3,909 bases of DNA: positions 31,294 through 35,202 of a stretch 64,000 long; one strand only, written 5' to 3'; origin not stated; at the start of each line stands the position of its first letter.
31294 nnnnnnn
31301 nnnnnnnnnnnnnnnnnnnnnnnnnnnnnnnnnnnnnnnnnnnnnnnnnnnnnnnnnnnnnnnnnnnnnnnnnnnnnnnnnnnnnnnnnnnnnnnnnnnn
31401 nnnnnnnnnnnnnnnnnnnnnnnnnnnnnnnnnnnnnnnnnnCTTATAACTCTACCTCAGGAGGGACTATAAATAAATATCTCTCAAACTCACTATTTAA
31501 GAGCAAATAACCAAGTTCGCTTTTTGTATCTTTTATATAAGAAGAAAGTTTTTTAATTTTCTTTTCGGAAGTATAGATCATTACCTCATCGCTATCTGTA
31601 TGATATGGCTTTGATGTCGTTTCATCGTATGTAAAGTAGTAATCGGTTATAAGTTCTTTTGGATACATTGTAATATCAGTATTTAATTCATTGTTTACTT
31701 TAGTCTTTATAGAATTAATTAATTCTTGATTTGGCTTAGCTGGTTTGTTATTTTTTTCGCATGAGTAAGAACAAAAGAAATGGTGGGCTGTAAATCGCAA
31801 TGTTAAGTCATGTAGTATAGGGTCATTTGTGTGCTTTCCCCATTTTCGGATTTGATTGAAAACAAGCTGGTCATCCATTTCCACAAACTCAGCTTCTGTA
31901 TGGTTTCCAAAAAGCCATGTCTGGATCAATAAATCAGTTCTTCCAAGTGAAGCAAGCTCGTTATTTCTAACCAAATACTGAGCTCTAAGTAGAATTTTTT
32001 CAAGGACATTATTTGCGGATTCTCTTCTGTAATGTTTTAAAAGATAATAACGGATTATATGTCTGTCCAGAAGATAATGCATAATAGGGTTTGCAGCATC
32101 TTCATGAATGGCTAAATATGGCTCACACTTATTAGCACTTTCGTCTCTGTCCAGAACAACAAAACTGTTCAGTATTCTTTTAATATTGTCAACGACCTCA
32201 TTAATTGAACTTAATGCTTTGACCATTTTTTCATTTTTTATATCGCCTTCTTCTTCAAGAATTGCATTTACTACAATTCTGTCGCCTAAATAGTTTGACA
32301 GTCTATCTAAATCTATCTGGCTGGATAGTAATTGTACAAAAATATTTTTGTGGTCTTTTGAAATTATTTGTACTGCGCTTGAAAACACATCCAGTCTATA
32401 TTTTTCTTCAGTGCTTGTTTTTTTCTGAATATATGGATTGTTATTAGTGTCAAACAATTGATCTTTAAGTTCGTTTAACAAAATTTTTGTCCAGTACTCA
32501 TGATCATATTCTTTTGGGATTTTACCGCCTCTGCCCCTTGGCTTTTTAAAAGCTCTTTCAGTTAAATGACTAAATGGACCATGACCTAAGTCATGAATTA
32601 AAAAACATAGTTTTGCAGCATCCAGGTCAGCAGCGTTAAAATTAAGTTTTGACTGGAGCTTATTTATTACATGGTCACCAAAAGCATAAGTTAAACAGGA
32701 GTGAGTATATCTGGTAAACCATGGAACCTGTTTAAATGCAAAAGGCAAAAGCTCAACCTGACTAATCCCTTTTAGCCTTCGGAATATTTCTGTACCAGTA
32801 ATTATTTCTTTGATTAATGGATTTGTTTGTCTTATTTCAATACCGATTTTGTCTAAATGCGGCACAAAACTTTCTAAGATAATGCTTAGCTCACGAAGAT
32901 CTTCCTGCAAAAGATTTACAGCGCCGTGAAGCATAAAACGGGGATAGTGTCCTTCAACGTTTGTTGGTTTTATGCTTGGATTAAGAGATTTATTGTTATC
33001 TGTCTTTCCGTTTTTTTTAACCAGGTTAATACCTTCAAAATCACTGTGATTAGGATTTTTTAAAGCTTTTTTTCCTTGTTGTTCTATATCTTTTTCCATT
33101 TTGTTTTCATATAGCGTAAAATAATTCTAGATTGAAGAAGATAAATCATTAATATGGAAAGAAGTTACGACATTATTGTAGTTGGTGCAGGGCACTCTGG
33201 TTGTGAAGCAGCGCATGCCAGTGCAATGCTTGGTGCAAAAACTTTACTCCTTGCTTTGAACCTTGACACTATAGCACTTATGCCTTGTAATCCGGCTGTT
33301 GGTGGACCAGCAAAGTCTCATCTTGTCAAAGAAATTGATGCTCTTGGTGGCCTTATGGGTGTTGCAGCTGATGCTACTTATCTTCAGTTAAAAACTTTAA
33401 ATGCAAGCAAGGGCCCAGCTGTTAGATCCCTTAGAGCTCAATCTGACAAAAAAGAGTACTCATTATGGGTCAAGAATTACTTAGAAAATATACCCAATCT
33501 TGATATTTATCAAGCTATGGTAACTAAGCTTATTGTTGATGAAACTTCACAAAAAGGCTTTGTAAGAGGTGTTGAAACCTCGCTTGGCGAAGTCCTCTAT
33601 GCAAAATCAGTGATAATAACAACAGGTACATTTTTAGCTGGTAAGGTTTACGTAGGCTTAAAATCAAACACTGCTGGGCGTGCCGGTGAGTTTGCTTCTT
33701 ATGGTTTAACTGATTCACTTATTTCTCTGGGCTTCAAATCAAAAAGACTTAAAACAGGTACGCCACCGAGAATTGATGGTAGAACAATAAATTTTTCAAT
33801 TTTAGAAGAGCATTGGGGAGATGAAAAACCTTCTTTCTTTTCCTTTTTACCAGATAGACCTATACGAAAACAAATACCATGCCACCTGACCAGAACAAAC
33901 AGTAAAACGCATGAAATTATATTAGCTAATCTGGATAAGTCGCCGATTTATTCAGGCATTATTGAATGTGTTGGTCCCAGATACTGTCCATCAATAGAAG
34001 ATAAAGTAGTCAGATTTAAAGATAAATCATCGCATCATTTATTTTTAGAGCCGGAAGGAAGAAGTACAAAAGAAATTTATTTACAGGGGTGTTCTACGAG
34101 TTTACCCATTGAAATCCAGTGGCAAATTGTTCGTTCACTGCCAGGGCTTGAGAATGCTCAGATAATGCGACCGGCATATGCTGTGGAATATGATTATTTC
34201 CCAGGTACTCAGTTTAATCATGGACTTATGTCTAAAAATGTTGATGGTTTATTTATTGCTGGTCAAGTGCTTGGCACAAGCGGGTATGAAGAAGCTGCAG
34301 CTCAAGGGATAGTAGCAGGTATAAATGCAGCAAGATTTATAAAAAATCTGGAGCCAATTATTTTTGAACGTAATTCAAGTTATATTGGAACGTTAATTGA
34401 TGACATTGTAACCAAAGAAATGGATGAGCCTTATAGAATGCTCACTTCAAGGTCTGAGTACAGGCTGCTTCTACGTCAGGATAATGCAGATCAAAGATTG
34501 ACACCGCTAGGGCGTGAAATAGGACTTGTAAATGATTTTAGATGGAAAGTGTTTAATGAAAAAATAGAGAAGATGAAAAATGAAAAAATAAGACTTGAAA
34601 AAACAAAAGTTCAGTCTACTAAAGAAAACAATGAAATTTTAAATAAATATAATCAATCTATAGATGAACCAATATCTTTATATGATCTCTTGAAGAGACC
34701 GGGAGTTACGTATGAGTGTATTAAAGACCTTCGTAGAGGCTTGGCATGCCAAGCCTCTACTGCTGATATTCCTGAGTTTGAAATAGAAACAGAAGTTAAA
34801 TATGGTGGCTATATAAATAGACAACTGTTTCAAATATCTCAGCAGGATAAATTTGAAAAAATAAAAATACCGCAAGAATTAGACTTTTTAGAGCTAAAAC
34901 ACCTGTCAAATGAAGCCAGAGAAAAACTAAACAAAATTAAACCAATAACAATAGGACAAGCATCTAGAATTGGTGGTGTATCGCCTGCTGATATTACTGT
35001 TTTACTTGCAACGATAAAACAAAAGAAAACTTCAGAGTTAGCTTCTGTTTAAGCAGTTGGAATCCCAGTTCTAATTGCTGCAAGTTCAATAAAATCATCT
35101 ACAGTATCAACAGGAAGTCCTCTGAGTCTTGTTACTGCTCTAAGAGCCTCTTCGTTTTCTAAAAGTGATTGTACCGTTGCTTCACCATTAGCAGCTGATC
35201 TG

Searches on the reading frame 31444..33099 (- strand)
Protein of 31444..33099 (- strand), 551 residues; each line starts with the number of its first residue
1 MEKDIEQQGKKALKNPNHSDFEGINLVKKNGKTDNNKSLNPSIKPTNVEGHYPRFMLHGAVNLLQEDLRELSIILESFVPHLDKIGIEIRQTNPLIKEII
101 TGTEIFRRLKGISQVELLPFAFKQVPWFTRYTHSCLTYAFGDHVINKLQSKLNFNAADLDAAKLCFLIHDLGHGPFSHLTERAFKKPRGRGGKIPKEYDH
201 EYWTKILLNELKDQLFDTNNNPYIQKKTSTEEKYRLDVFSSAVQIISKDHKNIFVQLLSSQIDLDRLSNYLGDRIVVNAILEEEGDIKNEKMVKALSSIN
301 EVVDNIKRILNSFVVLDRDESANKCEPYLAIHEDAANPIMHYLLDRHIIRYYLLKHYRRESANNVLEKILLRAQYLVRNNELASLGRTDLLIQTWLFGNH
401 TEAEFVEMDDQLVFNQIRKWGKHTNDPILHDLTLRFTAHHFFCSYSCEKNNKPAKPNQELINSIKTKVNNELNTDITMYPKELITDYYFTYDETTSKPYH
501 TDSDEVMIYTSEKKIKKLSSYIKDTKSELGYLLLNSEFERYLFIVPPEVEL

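Call 12: search_protein_families(library=ncbifam, proteins=[window:31444-33099:-], max_evalue=0.01)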
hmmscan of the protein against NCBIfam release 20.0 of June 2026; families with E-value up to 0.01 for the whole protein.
window:31444-33099:- (551 aa): 7 families
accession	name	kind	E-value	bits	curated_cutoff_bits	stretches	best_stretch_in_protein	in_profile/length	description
TIGR01353.1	dGTP_triPase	subfamily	2.2e-07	30.8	152.35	1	100-200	12-110/389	dGTP triphosphohydrolase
NF041026.1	antiphage_dGTPase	exception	4e-05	22.9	400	1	104-185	30-112/425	anti-phage deoxyguanosine triphosphatase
NF002327.0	PRK01286.1-2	equivalog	0.00017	20.8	393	1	100-187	49-126/345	deoxyguanosinetriphosphate triphosphohydrolase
NF003701.1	PRK05318.1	subfamily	0.00088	18.3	383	1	104-184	31-113/426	anti-phage deoxyguanosine triphosphatase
NF002205.0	PRK01096.1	equivalog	0.0016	17.5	439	1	103-186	38-127/444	deoxyguanosinetriphosphate triphosphohydrolase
NF002829.0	PRK03007.1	equivalog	0.0016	17.4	385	1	106-186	46-116/425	deoxyguanosinetriphosphate triphosphohydrolase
NF002328.0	PRK01286.1-3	equivalog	0.0028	16.7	467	1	100-185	48-123/404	deoxyguanosinetriphosphate triphosphohydrolase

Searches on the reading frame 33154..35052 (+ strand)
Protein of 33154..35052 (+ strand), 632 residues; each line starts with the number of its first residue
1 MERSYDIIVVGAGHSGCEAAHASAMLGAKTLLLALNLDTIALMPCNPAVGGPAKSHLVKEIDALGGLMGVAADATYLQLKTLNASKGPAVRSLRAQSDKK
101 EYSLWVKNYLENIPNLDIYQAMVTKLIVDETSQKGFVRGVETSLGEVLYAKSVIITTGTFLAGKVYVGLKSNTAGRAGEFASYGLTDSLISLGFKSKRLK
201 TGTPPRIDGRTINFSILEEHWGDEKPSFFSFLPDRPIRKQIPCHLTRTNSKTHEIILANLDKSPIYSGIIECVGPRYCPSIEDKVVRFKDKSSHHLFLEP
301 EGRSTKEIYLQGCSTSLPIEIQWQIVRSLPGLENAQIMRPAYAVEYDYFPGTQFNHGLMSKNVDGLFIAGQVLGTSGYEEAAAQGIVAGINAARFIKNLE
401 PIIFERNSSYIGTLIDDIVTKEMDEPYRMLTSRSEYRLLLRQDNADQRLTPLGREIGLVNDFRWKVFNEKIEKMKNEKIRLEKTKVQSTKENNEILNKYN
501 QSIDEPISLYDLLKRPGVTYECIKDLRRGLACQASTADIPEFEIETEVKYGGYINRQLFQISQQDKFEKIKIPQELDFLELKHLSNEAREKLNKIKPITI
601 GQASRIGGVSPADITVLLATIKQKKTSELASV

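Call 12: search_protein_families(library=ncbifam, proteins=[window:33154-35052:+], max_evalue=0.01)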
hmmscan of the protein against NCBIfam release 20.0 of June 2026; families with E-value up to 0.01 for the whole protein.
window:33154-35052:+ (632 aa): 12 families
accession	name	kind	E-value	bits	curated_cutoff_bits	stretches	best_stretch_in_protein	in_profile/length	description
TIGR00136.1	mnmG_gidA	equivalog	9.7e-257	853.2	524.85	1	5-624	1-615/616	tRNA uridine-5-carboxymethylaminomethyl(34) synthesis enzyme MnmG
NF003739.0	PRK05335.1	equivalog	1e-21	77.3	262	1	307-484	275-423/441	methylenetetrahydrofolate--tRNA-(uracil(54)-C(5))-methyltransferase (FADH(2)-oxidizing) TrmFO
TIGR00137.1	gid_trmFO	equivalog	2.7e-18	66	428.65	1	309-424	274-389/433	FADH(2)-oxidizing methylenetetrahydrofolate--tRNA-(uracil(54)-C(5))-methyltransferase TrmFO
TIGR02032.1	GG-red-SF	subfamily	0.00018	21.3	158.8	1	5-49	1-44/297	geranylgeranyl reductase family protein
NF004724.0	PRK06069.1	subfamily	0.00068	17.9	826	0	111-166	148-203/577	succinate dehydrogenase/fumarate reductase flavoprotein subunit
NF053717.1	VnlPnlRedVprA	equivalog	0.0033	16.3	600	1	3-33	5-35/481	vinyl phenol reductase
NF004776.0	PRK06116.1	equivalog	0.0051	15.9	480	1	1-33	1-33/450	glutathione-disulfide reductase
TIGR01377.1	soxA_mon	subfamily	0.0057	15.5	479.65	0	5-33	1-29/381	amino oxidase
TIGR02023.1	BchP-ChlP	subfamily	0.0064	15.5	343.3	1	5-49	1-43/388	geranylgeranyl diphosphate reductase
NF004991.0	PRK06370.1-3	subfamily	0.0075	14.9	620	0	3-33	34-64/509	FAD-containing oxidoreductase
NF041160.1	DGGPL_Thplmales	equivalog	0.008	15.1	780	0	4-38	3-37/396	digeranylgeranylglycerophospholipid reductase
NF005691.0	PRK07494.1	equivalog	0.0094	14.5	459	0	3-39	7-43/404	UbiH/UbiF family hydroxylase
